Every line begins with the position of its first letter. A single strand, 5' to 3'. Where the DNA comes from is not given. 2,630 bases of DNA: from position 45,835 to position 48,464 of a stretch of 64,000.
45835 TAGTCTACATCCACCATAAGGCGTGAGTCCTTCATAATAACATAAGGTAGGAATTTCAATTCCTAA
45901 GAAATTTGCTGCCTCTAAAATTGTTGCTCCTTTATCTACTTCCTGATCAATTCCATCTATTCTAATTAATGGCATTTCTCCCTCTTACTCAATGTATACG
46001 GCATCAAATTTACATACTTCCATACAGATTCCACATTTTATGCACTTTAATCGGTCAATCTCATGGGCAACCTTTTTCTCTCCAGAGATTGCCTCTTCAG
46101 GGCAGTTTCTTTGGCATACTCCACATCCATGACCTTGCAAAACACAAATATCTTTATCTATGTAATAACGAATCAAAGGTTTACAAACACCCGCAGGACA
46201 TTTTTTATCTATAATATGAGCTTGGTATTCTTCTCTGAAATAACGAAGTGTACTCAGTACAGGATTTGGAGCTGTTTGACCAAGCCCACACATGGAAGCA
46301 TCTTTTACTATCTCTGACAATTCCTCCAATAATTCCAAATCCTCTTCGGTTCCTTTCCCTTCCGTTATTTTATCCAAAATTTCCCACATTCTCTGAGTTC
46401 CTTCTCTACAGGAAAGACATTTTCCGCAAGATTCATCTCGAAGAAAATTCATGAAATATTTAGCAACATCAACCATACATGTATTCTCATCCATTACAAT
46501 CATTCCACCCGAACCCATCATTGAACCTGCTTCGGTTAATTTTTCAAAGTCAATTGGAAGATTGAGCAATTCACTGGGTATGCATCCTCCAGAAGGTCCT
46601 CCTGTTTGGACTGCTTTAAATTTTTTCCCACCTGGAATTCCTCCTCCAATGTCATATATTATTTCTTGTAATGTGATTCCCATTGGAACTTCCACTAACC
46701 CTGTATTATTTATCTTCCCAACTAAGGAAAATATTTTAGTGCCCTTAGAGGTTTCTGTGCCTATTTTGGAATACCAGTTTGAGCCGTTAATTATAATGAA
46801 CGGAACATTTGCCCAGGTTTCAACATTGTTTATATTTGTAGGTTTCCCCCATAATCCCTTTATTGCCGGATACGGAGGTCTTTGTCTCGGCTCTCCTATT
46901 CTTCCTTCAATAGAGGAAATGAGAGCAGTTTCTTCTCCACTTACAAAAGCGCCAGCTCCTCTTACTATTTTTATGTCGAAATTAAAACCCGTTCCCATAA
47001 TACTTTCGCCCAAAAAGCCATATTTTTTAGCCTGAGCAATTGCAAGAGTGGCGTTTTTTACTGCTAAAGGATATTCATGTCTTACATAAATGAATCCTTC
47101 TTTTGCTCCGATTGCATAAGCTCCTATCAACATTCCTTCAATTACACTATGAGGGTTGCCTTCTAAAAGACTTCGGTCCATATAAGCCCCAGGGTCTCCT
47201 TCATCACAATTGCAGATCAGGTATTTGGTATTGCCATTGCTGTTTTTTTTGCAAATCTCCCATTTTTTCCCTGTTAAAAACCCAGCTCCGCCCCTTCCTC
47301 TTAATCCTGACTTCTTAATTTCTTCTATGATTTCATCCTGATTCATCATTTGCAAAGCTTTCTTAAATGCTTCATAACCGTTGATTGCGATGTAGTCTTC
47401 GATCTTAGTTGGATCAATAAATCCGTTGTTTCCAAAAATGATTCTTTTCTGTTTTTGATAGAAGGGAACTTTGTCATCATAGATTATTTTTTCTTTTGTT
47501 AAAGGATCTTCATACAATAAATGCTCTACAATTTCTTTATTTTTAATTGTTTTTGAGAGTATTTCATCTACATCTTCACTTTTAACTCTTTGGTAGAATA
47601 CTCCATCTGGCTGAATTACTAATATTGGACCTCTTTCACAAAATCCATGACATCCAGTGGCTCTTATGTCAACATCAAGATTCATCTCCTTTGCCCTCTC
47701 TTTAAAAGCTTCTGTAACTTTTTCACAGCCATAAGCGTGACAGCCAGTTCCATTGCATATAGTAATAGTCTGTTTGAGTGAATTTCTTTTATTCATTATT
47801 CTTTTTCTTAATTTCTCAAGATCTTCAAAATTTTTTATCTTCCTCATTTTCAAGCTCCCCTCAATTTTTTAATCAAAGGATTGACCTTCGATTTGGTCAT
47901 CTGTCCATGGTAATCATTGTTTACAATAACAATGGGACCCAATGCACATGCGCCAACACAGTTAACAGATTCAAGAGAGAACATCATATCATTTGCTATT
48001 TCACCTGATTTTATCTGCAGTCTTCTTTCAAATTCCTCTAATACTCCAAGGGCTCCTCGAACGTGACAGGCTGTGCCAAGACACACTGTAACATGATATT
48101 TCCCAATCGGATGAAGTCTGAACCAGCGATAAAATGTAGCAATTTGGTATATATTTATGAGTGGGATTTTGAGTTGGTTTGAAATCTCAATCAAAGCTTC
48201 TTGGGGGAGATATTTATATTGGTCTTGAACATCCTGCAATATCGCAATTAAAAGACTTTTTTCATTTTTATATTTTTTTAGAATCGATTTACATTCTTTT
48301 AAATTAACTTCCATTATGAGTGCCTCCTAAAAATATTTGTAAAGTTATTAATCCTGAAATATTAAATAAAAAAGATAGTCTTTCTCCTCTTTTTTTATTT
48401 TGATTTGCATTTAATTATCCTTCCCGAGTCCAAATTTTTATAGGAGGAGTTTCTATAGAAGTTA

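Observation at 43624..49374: Sigma-54-controlled NuoE/NuoF/FeS electron-input module paired with a stand-alone GltB-type FMN protein instead of a hydrogenase or formate dehydrogenase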

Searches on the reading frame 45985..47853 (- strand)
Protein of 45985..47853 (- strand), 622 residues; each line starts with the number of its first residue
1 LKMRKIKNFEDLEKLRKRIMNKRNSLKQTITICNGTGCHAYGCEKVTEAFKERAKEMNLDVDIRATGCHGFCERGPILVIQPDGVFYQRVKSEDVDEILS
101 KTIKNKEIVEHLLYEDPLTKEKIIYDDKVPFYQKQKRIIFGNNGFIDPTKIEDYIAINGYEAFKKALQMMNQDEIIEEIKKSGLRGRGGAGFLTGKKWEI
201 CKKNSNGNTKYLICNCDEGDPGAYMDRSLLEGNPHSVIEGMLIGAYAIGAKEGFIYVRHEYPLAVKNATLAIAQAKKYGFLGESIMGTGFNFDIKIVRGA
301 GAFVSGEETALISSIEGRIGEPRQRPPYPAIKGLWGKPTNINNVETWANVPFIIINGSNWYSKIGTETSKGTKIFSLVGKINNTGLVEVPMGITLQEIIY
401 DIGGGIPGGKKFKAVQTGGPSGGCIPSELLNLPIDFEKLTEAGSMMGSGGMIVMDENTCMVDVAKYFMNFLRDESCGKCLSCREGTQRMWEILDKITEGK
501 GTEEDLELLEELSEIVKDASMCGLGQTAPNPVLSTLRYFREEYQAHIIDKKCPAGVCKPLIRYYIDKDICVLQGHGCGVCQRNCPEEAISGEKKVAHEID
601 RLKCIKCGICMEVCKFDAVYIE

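Call 3: search_protein_families(library=pfam, proteins=[window:45985-47853:-])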
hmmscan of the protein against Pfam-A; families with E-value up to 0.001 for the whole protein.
window:45985-47853:- (622 aa): 12 families
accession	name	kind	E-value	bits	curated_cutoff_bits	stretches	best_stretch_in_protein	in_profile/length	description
PF01512.22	Complex1_51K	-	1.8e-46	158.2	31.2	1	179-351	1-149/150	Nuo51 FMN-binding domain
PF10589.14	NADH_4Fe-4S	-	1.7e-35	121.2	23.5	1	462-546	1-85/85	NADH-ubiquinone oxidoreductase-F iron-sulfur binding region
PF01257.25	2Fe-2S_thioredx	-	2.9e-09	37.4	24.8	1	24-101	62-143/145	Thioredoxin-like [2Fe-2S] ferredoxin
PF00037.32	Fer4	-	2e-06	27.8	21.1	1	598-619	2-23/24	4Fe-4S binding domain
PF10531.15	SLBB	-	2.3e-06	27.8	27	1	375-423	2-53/55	SLBB domain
PF12838.12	Fer4_7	-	3.8e-06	27.7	27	1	576-618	4-52/52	4Fe-4S dicluster domain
PF12837.12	Fer4_6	-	1.2e-05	25.4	25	1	598-618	3-23/24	4Fe-4S binding domain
PF13237.11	Fer4_10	-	1.6e-05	25.2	25.5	1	563-614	2-52/53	4Fe-4S dicluster domain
PF13187.11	Fer4_9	-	7.3e-05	23.2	27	1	576-616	4-49/52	4Fe-4S dicluster domain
PF12797.12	Fer4_2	-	8.5e-05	22.7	24.5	0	598-615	4-21/22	4Fe-4S binding domain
PF14697.11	Fer4_21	-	8.6e-05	23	35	1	565-618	3-56/59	4Fe-4S dicluster domain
PF22461.2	SLBB_2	-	0.00029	21.3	27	1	374-420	2-49/79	SLBB domain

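Call 4: search_protein_families(library=ncbifam, proteins=[window:45985-47853:-])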
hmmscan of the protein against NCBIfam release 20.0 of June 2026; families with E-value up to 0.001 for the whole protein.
window:45985-47853:- (622 aa): 33 families (the best 25 are shown)
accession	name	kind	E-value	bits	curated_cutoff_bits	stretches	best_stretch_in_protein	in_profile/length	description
TIGR01959.1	nuoF_fam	equivalog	3.2e-153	510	558.65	1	148-547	11-410/410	NADH-quinone oxidoreductase subunit NuoF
NF008436.0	PRK11278.1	equivalog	7.7e-122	407.4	749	1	148-551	24-430/448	NADH-quinone oxidoreductase subunit NuoF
NF010120.0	PRK13596.1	equivalog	3.1e-118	395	389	1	149-550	18-420/433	NADH-quinone oxidoreductase subunit NuoF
NF041612.1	fdxn_Clost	equivalog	7.9e-15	55.3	150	1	38-112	24-100/102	2Fe-2S ferredoxin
TIGR04481.1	PR_assoc_PrdC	equivalog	1.3e-11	44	490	1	152-423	52-286/425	proline reductase-associated electron transfer protein PrdC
NF003454.1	PRK05035.1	equivalog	1.8e-09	36.7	345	1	166-275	117-222/556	electron transport complex subunit RsxC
TIGR01945.1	rnfC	subfamily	1.8e-09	36.7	245.95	1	165-404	114-316/435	RnfABCDGE type electron transport complex subunit C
NF041613.1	fdxn_Azotob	equivalog_domain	3e-08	33.9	195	1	37-109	23-97/107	2Fe-2S ferredoxin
TIGR02700.1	flavo_MJ0208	hypoth_equivalog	6.7e-08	32.1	251.35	1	554-619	134-194/234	dihydromethanopterin reductase (acceptor)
NF058577.1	FdxA_fam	equivalog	1.3e-07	31.7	65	1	568-618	7-52/52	4Fe-4S ferredoxin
NF041836.1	rnfB_Methano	equivalog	1.7e-07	30.9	445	1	567-619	211-262/265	Rnf electron transport complex subunit RnfB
NF005505.0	PRK07118.1-4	equivalog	1.8e-07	30.9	378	1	567-619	211-262/265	Fe-S cluster domain-containing protein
NF005722.0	PRK07539.1-2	equivalog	1.3e-06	28.5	141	1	27-101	77-155/157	NADH-quinone oxidoreductase subunit NuoE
NF040864.1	HgcB_ferredoxin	equivalog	6.9e-06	25.8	99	1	569-621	15-63/93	mercury methylation ferredoxin HgcB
TIGR02179.1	PorD_KorD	subfamily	8.1e-06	25.9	60.05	1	565-620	22-73/78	2-oxoacid:acceptor oxidoreductase, delta subunit, pyruvate/2-ketoisovalerate family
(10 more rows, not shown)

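Call 30: search_solved_structures(query=window:45985-47853:-, max_evalue=1e-20)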
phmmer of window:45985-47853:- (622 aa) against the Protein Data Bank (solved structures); distinct sequences matched with E-value up to 1e-20: 63 (the best 60 are shown).
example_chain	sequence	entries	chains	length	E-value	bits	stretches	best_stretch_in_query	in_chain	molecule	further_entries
7t2r_B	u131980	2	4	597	1.2e-250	836.8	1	30-619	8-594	NiFe hydrogenase subunit B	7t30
8a6t_B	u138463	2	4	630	1.7e-231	773.5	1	4-620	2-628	Electron bifurcating hydrogenase subunit HydB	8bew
9mqx_B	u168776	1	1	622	1.9e-230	770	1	12-618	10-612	NADH:ubiquinone oxidoreductase, NADH-binding (51 kD) subunit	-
7q4v_B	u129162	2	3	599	1.1e-229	767.5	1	28-619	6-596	Iron hydrogenase HydB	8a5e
9n5u_B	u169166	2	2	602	4.4e-222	742.4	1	34-621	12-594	NfnB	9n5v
9bov_B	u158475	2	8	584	1.8e-216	723.8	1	38-622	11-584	NADH dehydrogenase (Quinone)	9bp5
8oh5_B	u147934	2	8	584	5.7e-211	705.7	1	39-622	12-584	NAD-reducing hydrogenase subunit HoxF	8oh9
7q4w_B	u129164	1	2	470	3.6e-203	679.9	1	151-619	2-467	Iron hydrogenase HydB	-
7p5h_B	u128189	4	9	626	5.6e-203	679.3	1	21-620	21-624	Fe-hydrogenase, subunit beta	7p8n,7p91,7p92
6vw7_B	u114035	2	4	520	5.9e-116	391.8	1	33-543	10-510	NAD-dependent formate dehydrogenase beta subunit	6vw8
2fug_1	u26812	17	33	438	1.1e-113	384.3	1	138-551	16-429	NADH-quinone oxidoreductase chain 1 | NADH-QUINONE OXIDOREDUCTASE SUBUNIT 1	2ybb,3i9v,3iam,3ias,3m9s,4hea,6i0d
7p64_F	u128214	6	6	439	4.9e-113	382.1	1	148-547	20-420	NADH-quinone oxidoreductase subunit F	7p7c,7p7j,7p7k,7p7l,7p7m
7p61_F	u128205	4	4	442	5e-113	382.1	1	148-547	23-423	NADH-quinone oxidoreductase subunit F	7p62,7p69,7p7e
7awt_F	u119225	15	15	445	5.1e-113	382.1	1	148-547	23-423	NADH-quinone oxidoreductase subunit F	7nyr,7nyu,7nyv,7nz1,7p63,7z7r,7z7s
9q8i_F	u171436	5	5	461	5.6e-113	382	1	148-547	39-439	NADH-quinone oxidoreductase subunit F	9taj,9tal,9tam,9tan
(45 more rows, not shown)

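Call 70: search_solved_structures(query=window:45985-47853:-, max_evalue=1e-225, show_alignments=3)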
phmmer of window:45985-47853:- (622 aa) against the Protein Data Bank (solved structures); distinct sequences matched with E-value up to 1e-225: 4.
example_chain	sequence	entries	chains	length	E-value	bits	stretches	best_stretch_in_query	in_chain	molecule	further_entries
7t2r_B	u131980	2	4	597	1.2e-250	836.8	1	30-619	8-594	NiFe hydrogenase subunit B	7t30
8a6t_B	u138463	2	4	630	1.7e-231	773.5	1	4-620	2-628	Electron bifurcating hydrogenase subunit HydB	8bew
9mqx_B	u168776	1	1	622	1.9e-230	770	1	12-618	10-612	NADH:ubiquinone oxidoreductase, NADH-binding (51 kD) subunit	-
7q4v_B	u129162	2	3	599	1.1e-229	767.5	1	28-619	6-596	Iron hydrogenase HydB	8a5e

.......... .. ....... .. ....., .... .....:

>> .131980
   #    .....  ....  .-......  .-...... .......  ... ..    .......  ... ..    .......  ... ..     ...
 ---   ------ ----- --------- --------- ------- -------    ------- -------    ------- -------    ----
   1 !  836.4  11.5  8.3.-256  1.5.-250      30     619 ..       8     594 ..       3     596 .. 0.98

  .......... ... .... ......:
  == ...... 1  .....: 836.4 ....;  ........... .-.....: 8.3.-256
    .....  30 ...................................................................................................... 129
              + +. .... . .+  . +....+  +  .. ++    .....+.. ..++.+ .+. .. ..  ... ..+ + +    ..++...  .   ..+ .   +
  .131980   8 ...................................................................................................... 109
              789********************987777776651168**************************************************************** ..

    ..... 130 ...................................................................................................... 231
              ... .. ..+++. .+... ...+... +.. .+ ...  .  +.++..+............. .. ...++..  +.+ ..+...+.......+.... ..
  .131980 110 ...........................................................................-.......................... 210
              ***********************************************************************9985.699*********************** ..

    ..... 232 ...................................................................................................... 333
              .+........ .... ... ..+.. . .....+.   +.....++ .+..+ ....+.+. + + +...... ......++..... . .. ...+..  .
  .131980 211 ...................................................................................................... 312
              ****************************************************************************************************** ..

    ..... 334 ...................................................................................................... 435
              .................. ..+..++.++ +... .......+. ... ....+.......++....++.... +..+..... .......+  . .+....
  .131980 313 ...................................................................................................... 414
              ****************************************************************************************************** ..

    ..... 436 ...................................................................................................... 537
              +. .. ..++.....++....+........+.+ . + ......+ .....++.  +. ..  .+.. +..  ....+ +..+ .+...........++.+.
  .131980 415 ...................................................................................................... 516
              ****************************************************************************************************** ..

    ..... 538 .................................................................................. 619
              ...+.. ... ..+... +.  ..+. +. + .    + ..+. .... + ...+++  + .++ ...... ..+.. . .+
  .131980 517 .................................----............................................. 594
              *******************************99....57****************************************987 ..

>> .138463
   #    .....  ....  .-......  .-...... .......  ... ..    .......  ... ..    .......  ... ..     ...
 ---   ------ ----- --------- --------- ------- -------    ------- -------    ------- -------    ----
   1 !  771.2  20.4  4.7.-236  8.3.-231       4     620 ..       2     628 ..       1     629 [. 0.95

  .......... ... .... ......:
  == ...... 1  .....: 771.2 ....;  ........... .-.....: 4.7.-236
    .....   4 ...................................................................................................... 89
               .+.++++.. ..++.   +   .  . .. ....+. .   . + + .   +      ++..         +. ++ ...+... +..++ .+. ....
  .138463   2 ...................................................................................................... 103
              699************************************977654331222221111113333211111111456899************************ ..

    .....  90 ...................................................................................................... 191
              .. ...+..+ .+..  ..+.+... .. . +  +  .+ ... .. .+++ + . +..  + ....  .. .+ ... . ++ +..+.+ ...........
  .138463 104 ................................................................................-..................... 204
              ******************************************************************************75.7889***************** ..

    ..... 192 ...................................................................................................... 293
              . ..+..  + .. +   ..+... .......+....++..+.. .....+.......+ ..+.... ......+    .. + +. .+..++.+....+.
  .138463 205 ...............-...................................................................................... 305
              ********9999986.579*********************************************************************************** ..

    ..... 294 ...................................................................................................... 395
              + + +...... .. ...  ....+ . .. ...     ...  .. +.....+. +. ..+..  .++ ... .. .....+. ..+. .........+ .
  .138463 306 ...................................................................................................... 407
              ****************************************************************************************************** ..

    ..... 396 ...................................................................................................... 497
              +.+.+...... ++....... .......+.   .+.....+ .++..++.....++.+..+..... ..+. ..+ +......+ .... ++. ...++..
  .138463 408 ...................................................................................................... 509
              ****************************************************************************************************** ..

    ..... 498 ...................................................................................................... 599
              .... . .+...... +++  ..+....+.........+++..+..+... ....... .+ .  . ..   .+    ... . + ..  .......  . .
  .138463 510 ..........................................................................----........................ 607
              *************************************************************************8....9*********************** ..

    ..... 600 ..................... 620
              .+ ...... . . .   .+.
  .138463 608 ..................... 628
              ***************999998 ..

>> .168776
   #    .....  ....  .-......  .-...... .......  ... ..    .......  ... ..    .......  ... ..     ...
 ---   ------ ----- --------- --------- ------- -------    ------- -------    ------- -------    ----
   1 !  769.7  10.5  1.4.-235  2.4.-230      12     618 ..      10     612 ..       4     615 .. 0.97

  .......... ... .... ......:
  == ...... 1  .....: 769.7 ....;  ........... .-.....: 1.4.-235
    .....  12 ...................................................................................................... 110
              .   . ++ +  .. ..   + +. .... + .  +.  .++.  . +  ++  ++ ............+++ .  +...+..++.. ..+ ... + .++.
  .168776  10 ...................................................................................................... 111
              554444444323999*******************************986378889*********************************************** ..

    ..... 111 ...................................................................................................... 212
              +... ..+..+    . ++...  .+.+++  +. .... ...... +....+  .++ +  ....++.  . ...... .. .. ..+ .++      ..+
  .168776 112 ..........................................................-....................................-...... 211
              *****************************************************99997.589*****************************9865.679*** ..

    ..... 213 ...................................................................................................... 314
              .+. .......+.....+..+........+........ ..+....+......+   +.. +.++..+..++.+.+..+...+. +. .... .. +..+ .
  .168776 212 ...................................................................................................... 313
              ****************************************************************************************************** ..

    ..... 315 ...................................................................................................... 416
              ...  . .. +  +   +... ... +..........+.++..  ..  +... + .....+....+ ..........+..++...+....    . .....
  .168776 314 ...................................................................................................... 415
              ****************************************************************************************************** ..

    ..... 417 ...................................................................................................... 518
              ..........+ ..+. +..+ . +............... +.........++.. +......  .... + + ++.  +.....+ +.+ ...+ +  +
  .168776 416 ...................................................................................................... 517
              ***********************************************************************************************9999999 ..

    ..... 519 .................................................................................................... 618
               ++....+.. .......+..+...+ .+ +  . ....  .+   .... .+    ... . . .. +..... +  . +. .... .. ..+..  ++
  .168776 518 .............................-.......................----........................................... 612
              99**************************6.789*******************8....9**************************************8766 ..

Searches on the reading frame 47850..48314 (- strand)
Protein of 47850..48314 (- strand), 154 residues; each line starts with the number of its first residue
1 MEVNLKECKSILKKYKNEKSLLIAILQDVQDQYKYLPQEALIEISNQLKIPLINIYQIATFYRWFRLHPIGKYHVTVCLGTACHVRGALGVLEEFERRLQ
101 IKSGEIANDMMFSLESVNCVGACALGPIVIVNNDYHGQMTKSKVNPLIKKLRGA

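Call 3: search_protein_families(library=pfam, proteins=[window:47850-48314:-])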
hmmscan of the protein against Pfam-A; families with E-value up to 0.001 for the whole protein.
window:47850-48314:- (154 aa): 1 family
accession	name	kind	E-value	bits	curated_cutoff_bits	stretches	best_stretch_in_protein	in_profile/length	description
PF01257.25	2Fe-2S_thioredx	-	8e-51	172.1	24.8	1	9-151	2-144/145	Thioredoxin-like [2Fe-2S] ferredoxin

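Call 4: search_protein_families(library=ncbifam, proteins=[window:47850-48314:-])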
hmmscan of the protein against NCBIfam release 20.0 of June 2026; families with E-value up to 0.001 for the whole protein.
window:47850-48314:- (154 aa): 10 families
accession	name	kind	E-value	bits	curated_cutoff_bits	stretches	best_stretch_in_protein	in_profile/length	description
NF005722.0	PRK07539.1-2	equivalog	5.6e-40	137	141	1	6-151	11-156/157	NADH-quinone oxidoreductase subunit NuoE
TIGR01958.1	nuoE_fam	subfamily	5.3e-39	133.7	142.4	1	9-151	3-147/148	NADH-quinone oxidoreductase subunit NuoE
NF005725.0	PRK07539.1-5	equivalog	6.6e-39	133.4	220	1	3-152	20-172/174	NADH-quinone oxidoreductase subunit NuoE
NF005747.0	PRK07571.1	equivalog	6.6e-39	133.3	224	1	6-151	23-168/173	bidirectional hydrogenase complex protein HoxE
NF004638.0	PRK05988.1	equivalog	9.9e-31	106.7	198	1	5-152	11-158/159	formate dehydrogenase subunit gamma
NF005721.0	PRK07539.1-1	equivalog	3.3e-30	105.4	308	1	6-152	32-178/292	NADH-quinone oxidoreductase subunit NuoE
NF005724.0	PRK07539.1-4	equivalog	5.7e-30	104.9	280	1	4-151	22-172/240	NADH-quinone oxidoreductase subunit NuoE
NF005723.0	PRK07539.1-3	equivalog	7e-28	97.5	226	1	5-151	7-156/158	NADH-quinone oxidoreductase subunit NuoE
NF009040.0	PRK12373.1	equivalog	2.1e-24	87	514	1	10-151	25-169/400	NADH-quinone oxidoreductase subunit E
NF041612.1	fdxn_Clost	equivalog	0.00072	20.1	150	0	82-149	23-88/102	2Fe-2S ferredoxin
